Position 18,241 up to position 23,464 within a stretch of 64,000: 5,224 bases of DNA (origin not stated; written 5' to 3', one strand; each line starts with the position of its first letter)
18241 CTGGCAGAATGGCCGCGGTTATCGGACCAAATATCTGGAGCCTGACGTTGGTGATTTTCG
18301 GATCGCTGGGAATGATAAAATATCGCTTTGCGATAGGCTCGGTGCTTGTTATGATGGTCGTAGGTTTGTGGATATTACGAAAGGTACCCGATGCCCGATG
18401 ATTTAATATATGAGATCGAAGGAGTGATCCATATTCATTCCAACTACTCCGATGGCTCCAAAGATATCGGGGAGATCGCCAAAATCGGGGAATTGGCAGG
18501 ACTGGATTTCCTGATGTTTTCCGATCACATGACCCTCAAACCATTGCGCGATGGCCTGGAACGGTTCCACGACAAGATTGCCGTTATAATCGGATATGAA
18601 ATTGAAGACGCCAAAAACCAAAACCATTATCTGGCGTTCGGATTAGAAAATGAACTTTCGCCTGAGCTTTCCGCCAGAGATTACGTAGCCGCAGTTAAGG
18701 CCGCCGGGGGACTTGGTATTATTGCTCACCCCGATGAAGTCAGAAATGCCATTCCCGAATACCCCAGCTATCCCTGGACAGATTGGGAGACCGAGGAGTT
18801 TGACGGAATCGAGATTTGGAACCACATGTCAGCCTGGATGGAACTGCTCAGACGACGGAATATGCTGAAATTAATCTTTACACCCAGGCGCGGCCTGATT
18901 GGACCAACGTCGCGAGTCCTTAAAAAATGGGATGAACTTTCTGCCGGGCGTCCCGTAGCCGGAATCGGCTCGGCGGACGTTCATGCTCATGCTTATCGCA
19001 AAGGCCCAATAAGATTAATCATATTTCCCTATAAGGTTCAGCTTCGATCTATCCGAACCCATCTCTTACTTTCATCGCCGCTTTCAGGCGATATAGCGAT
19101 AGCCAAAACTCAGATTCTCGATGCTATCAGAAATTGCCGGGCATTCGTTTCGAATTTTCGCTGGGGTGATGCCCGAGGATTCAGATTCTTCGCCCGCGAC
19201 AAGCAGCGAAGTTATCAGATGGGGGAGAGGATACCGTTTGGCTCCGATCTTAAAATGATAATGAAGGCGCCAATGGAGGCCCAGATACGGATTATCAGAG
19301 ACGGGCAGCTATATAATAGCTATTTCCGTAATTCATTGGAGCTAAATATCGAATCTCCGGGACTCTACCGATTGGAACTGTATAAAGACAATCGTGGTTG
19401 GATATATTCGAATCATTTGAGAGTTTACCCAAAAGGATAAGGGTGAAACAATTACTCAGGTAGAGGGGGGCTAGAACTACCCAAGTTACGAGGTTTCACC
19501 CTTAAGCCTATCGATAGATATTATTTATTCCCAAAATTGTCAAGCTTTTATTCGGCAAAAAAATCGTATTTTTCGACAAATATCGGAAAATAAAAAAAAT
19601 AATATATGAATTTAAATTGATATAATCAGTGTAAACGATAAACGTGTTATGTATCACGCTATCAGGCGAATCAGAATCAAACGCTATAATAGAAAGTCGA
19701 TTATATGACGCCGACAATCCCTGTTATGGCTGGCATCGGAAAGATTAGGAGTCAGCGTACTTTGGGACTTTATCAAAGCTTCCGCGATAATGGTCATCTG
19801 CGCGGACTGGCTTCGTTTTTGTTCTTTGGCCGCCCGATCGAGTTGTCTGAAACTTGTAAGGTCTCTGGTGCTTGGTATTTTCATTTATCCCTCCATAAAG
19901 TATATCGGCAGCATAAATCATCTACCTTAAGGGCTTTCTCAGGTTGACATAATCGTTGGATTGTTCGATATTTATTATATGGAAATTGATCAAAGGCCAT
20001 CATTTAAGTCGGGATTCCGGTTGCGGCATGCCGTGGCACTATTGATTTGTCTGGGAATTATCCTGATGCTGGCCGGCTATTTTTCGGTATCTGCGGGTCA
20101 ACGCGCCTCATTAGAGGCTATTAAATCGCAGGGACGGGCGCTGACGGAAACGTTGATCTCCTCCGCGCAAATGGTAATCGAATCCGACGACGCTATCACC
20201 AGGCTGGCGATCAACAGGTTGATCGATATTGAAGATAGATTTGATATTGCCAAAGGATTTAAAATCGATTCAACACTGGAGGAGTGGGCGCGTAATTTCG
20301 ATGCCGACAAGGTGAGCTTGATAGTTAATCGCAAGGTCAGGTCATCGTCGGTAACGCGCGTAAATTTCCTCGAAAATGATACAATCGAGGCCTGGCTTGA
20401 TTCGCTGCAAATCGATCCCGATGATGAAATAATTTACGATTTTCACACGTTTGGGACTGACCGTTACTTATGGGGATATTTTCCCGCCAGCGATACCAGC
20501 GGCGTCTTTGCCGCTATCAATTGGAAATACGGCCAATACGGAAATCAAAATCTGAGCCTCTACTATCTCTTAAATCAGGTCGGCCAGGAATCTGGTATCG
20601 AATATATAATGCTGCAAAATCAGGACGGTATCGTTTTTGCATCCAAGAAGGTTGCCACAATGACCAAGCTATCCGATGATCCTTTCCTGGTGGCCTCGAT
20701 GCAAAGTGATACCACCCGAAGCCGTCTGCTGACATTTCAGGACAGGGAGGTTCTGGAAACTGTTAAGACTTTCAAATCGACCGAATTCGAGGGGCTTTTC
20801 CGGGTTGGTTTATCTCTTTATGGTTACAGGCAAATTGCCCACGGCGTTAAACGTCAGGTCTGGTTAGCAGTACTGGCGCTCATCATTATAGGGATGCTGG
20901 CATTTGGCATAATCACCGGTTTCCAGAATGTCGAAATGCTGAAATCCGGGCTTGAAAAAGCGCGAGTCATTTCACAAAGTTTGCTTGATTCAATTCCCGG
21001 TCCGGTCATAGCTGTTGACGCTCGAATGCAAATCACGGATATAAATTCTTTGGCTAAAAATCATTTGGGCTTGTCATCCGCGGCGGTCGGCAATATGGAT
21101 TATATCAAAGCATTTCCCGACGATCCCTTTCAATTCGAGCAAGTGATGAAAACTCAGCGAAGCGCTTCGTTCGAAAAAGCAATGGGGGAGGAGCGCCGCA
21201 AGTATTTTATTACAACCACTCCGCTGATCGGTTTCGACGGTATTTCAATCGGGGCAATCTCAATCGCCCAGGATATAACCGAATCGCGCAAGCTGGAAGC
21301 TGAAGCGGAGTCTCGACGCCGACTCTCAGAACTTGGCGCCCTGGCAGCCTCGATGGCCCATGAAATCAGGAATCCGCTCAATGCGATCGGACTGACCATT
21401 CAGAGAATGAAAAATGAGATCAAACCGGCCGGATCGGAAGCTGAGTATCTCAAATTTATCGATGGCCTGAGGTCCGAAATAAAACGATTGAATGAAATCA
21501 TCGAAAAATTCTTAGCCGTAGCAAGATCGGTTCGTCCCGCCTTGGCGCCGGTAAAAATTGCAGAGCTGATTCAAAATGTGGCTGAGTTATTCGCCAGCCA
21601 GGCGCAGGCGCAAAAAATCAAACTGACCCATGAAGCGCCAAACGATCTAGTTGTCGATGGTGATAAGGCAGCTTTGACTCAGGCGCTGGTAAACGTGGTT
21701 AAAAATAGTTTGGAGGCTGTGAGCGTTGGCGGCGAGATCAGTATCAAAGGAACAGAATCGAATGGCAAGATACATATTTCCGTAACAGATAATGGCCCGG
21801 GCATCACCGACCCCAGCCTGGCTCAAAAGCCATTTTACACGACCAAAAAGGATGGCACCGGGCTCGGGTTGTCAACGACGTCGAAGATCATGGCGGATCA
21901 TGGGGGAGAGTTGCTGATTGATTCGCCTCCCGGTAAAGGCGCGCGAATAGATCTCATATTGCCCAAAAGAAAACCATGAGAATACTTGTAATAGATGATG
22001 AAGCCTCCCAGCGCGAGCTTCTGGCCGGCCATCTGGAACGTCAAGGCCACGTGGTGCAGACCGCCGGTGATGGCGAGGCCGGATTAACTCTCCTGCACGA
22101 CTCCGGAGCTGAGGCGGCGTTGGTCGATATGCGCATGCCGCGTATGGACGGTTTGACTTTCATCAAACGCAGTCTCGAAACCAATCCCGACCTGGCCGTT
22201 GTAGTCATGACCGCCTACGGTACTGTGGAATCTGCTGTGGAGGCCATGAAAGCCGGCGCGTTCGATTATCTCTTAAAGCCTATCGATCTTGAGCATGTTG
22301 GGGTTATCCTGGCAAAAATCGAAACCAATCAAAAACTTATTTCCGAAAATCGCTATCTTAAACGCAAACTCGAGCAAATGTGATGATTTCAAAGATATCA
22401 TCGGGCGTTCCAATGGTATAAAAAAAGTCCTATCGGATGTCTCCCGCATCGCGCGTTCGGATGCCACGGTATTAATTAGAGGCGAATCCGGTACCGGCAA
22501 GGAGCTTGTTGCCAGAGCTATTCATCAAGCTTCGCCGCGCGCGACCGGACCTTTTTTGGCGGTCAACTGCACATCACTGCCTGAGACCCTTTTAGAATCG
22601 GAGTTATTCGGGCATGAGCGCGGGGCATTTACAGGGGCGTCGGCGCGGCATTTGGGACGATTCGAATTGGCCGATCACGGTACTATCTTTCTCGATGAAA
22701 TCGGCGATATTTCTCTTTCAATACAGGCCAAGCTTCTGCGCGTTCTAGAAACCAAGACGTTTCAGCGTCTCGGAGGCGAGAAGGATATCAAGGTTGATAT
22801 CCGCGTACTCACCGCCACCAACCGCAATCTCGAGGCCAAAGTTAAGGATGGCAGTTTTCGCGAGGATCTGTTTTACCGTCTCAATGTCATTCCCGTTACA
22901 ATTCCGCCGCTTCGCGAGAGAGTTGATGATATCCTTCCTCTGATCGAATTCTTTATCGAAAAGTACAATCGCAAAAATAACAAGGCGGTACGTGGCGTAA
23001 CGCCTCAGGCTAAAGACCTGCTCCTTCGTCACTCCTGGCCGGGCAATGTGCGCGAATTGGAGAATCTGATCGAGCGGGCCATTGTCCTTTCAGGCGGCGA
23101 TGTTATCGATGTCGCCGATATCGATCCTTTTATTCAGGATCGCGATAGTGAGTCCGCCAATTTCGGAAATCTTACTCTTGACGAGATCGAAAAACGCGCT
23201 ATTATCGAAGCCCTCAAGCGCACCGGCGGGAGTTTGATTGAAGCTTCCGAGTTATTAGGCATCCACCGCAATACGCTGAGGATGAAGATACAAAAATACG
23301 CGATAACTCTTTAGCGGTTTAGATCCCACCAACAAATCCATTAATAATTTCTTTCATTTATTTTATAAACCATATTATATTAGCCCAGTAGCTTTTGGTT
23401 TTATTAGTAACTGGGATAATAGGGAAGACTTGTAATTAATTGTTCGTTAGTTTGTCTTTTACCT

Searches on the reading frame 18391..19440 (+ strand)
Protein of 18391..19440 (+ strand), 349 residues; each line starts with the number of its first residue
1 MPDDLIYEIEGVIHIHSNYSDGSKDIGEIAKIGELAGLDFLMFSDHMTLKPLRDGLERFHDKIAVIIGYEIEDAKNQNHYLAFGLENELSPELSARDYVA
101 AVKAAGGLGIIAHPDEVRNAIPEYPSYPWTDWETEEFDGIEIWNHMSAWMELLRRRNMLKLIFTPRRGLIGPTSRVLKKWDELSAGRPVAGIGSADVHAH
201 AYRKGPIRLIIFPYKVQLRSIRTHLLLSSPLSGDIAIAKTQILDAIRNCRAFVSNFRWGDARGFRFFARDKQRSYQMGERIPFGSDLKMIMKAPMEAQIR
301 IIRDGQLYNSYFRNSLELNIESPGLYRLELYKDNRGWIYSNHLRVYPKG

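Call 18: search_protein_families(library=pfam, proteins=[window:18391-19440:+], max_evalue=0.001)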
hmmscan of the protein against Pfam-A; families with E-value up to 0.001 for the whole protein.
window:18391-19440:+ (349 aa): 1 family
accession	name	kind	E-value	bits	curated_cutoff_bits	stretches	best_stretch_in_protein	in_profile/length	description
PF02811.25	PHP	-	1.2e-05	26.1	26.4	1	14-78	3-73/164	PHP domain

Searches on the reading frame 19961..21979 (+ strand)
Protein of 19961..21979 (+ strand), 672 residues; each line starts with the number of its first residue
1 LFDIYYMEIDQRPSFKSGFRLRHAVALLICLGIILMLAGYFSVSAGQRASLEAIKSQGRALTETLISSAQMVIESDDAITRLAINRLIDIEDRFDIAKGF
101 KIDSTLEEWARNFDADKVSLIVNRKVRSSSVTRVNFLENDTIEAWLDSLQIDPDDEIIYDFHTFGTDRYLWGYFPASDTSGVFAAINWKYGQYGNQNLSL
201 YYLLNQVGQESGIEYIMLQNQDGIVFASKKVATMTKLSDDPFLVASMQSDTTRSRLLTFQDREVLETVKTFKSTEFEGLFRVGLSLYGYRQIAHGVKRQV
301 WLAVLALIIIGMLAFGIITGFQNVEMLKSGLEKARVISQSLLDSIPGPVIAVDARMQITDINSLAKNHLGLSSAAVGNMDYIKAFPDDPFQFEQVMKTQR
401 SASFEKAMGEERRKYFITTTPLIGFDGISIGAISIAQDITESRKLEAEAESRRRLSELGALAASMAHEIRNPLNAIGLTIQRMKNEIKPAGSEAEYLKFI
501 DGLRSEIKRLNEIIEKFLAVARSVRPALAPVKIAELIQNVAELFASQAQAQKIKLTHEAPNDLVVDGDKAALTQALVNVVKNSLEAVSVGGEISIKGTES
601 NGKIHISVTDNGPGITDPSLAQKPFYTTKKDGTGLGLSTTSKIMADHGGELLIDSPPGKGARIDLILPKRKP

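Call 18: search_protein_families(library=pfam, proteins=[window:19961-21979:+], max_evalue=0.001)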
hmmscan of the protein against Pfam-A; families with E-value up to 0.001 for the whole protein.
window:19961-21979:+ (672 aa): 6 families
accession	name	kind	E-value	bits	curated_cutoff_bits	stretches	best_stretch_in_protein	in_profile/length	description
PF02518.31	HATPase_c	-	6.2e-20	72.1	26.4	1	567-670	1-110/111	Histidine kinase-, DNA gyrase B-, and HSP90-like ATPase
PF00512.31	HisKA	-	1.7e-12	47.7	26.9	1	459-522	3-62/66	His Kinase A (phospho-acceptor) domain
PF00989.32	PAS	-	2.7e-05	24.6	22.6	1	339-415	4-81/113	PAS fold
PF13188.13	PAS_8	-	2.7e-05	24.3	21.8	0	339-394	4-56/65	PAS domain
PF08448.16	PAS_4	-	6e-05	23.7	23.1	1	342-443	1-109/110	PAS fold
PF13581.12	HATPase_c_2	-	0.00036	21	27.4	1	570-646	34-111/127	Histidine kinase-like ATPase domain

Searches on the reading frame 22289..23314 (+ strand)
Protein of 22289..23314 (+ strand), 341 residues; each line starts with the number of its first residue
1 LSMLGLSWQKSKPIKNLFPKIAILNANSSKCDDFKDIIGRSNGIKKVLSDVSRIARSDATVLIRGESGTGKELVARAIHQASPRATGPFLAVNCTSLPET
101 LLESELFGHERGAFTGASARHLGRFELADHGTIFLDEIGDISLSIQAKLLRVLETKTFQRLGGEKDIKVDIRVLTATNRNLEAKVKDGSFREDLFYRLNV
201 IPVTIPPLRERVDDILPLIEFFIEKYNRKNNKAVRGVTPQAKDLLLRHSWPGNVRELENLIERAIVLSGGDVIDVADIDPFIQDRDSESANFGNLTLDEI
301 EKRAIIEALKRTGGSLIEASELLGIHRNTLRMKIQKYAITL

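Call 18: search_protein_families(library=pfam, proteins=[window:22289-23314:+], max_evalue=0.001)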
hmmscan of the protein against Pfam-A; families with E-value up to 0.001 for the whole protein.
window:22289-23314:+ (341 aa): 10 families
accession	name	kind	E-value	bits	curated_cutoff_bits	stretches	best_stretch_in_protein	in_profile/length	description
PF00158.32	Sigma54_activat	-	5.9e-73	244.5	20.2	1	37-203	1-167/168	Sigma-54 interaction domain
PF25601.1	AAA_lid_14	-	2.7e-27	94.9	27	1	209-289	1-81/87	AAA+ ATPase lid domain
PF14532.12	Sigma54_activ_2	-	6.5e-19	69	25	1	38-208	1-138/138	Sigma-54 interaction domain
PF02954.25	HTH_8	-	1.8e-14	53.6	22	1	296-337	1-42/42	Bacterial regulatory protein, Fis family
PF07728.20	AAA_5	-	1.8e-07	31.7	22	1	61-180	2-124/139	AAA domain (dynein-related subfamily)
PF13191.12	AAA_16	-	6.3e-06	27.2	32.6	1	38-132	3-88/167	AAA ATPase domain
PF00004.35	AAA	-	2e-05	25.5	21.2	1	61-179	1-110/131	ATPase family associated with various cellular activities (AAA)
PF07724.20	AAA_2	-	5.5e-05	23.7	27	1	59-171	4-116/166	AAA domain (Cdc48 subfamily)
PF01078.27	Mg_chelatase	-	0.0001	22.2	20.3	0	116-175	93-154/207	Magnesium chelatase, subunit ChlI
PF13556.12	HTH_30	-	0.00014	22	27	1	306-336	5-35/59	PucR C-terminal helix-turn-helix domain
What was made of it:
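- A sigma-54 activator gene in the window (22289-23314, call 18) implies that the organism uses sigma-54.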

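Call 71: search_protein_families(library=ncbifam, proteins=[window:22289-23314:+], max_evalue=0.001)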
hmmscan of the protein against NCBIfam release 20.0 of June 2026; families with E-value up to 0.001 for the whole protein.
window:22289-23314:+ (341 aa): 30 families (the best 25 are shown)
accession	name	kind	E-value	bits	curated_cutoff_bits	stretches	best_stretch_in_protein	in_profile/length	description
TIGR01817.1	nifA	equivalog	1.4e-113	380.5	528.85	1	32-279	193-439/534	nif-specific transcriptional activator NifA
NF008469.0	PRK11361.1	equivalog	3.5e-113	378.7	714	1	12-340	120-457/461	acetoacetate metabolism transcriptional regulator AtoC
NF041552.1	TF_PrdR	equivalog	4.6e-111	371.9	795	1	27-337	259-576/577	sigma-54 dependent transcriptional regulator PrdR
TIGR02915.1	PEP_resp_reg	equivalog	6.8e-110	367.9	502.6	1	31-339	135-444/445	PEP-CTERM-box response regulator transcription factor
TIGR01818.1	ntrC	equivalog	5.8e-108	361.6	558.6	2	26-287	125-386/463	nitrogen regulation protein NR(I)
NF050807.1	TransRegFlbDCaul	equivalog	1.7e-103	346.9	750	1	29-338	112-439/454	sigma-54-dependent transcriptional regulator FlbD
NF003451.0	PRK05022.1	equivalog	1.6e-100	337.3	476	1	32-271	187-426/512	nitric oxide reductase transcriptional regulator NorR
NF038308.1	RNA_repair_RtcR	equivalog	1.1e-98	331.4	650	1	35-310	180-484/530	RNA repair transcriptional activator RtcR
NF007689.0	PRK10365.1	equivalog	2e-98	330.1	760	1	35-335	139-440/441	sigma-54-dependent response regulator transcription factor ZraR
NF011958.0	PRK15429.1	equivalog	6.2e-96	322.5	830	1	32-339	376-686/692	formate hydrogenlyase transcriptional activator FlhA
NF049963.1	RespRegFlgRCampy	domain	7.2e-90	301.9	750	1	26-339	125-429/429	fla regulon two-component system response regulator FlgR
TIGR02974.1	phageshock_pspF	equivalog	1.8e-88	297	443.55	1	37-285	1-252/336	phage shock protein operon transcriptional activator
NF041906.1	V4R_TF_MobR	exception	6.7e-88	295.5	999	1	35-337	232-544/544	phenol degradation transcriptional regulator MobR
TIGR02329.1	propionate_PrpR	equivalog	1.7e-87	294.3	499.2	1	33-335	210-525/526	propionate catabolism operon regulatory protein PrpR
NF008176.1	PRK10923.1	equivalog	1.2e-86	291.2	620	1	30-284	133-387/469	nitrogen regulation protein NR(I)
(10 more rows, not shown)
